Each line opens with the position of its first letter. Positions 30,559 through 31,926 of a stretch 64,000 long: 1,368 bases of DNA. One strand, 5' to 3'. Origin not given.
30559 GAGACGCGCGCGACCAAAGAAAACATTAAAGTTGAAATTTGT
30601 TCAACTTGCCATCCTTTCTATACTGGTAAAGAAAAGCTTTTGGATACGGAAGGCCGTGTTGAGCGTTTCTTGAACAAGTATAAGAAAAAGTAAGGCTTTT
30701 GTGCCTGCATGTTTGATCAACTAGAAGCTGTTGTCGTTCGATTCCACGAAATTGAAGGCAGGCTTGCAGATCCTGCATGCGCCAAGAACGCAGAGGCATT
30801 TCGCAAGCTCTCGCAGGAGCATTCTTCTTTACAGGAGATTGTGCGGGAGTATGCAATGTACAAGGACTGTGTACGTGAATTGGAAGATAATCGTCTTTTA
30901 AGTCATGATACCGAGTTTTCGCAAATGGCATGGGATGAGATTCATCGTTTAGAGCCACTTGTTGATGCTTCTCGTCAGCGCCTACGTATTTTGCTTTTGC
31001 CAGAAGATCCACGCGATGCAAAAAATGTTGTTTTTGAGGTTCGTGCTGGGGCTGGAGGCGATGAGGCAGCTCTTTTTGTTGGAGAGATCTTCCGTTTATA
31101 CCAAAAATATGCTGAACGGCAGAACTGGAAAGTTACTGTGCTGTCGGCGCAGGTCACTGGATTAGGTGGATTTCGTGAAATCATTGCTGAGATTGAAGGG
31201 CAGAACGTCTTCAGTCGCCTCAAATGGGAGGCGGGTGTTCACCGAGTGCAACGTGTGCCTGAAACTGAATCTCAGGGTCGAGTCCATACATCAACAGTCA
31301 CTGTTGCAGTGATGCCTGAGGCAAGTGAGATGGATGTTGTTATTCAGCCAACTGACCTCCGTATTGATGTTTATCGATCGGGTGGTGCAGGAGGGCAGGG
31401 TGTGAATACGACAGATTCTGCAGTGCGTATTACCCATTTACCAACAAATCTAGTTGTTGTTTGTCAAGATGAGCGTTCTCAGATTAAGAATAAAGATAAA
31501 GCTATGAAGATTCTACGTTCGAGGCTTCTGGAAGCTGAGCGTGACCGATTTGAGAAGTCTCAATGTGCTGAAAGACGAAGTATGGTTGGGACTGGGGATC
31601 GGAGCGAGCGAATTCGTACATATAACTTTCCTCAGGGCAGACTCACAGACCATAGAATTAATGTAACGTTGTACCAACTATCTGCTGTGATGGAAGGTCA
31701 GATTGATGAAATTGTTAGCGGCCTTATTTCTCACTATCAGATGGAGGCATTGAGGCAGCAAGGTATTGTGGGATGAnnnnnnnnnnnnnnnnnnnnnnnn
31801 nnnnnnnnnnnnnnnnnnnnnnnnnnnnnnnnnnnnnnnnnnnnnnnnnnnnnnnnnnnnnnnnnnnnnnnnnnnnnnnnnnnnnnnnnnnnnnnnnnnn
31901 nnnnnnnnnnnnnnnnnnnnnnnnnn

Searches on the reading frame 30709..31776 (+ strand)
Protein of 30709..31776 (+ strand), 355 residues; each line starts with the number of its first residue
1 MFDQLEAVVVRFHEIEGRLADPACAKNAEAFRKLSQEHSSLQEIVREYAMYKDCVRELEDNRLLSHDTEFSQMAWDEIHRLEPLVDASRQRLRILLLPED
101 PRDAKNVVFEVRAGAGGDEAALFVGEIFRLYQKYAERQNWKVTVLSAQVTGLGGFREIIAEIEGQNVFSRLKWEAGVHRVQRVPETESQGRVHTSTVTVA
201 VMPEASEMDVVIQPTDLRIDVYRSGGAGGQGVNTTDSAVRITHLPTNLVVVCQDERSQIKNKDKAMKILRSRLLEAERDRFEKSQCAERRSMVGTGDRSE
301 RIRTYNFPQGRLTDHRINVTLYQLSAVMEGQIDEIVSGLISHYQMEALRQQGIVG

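Call 9: search_protein_families(library=pfam, proteins=[window:30709-31776:+], max_evalue=0.01)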
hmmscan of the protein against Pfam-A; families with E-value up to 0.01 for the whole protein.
window:30709-31776:+ (355 aa): 2 families
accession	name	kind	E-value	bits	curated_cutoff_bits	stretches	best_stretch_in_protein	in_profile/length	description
PF03462.23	PCRF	-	2.2e-67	227.1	24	1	11-199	4-194/194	PCRF domain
PF00472.26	RF-1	-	1.8e-41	141.1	35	1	207-316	2-116/116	RF-1 domain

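Call 23: find_encoding_contigs(protein=window:30709-31776:+, flank=3000, max_places=6)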
Protein window:30709-31776:+ (355 aa): 4 contigs read that carry it; 4 places shown.
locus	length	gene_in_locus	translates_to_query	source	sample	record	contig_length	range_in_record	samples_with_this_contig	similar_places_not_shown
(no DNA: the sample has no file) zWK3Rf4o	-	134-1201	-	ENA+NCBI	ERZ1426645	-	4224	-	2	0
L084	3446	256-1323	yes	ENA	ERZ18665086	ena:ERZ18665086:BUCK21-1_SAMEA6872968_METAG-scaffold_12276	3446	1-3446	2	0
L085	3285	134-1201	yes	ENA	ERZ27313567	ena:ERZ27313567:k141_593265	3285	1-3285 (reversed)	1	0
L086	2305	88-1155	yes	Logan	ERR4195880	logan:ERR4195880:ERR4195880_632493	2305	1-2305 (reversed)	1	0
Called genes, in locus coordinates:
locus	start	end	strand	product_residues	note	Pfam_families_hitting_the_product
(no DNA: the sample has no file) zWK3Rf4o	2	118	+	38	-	?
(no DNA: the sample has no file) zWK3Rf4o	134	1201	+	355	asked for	PF03462:PCRF, PF00472:RF-1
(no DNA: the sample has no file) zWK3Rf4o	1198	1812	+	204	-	PF05175:MTS, PF13847:Methyltransf_31, PF13649:Methyltransf_25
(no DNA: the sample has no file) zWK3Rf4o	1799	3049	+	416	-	PF00275:EPSP_synthase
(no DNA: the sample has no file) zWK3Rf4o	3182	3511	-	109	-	-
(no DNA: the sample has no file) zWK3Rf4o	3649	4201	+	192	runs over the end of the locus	?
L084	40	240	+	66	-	PF01197:Ribosomal_L31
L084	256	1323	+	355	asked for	PF03462:PCRF, PF00472:RF-1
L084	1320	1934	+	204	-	PF05175:MTS, PF13847:Methyltransf_31, PF13649:Methyltransf_25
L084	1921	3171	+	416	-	PF00275:EPSP_synthase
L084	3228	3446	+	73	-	?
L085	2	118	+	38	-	?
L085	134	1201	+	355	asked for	PF03462:PCRF, PF00472:RF-1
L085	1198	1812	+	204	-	PF05175:MTS, PF13847:Methyltransf_31, PF13649:Methyltransf_25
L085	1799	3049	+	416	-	PF00275:EPSP_synthase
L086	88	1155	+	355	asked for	PF03462:PCRF, PF00472:RF-1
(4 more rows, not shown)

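Call 29: search_protein_families(library=pfam, proteins=[P0131, P0129], max_evalue=10)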
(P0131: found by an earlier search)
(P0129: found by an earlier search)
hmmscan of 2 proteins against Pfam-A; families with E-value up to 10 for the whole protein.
P0131 (229 aa): 3 families
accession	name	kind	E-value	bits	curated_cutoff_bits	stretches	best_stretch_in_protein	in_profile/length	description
PF12311.13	DUF3632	-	0.002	19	23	1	67-109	103-145/175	Protein of unknown function (DUF3632)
PF22919.1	ATP-synt_VA_C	-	0.1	13.1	24.7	1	43-106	33-95/101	C-terminal domain of V and A type ATP synthase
PF07128.17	DUF1380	-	0.22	12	26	1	58-98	47-87/137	Protein of unknown function (DUF1380)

P0129 (233 aa): 1 family
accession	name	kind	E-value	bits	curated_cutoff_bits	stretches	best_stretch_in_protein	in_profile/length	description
PF12450.13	vWF_A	-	0.085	13.3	25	1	102-148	17-63/94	von Willebrand factor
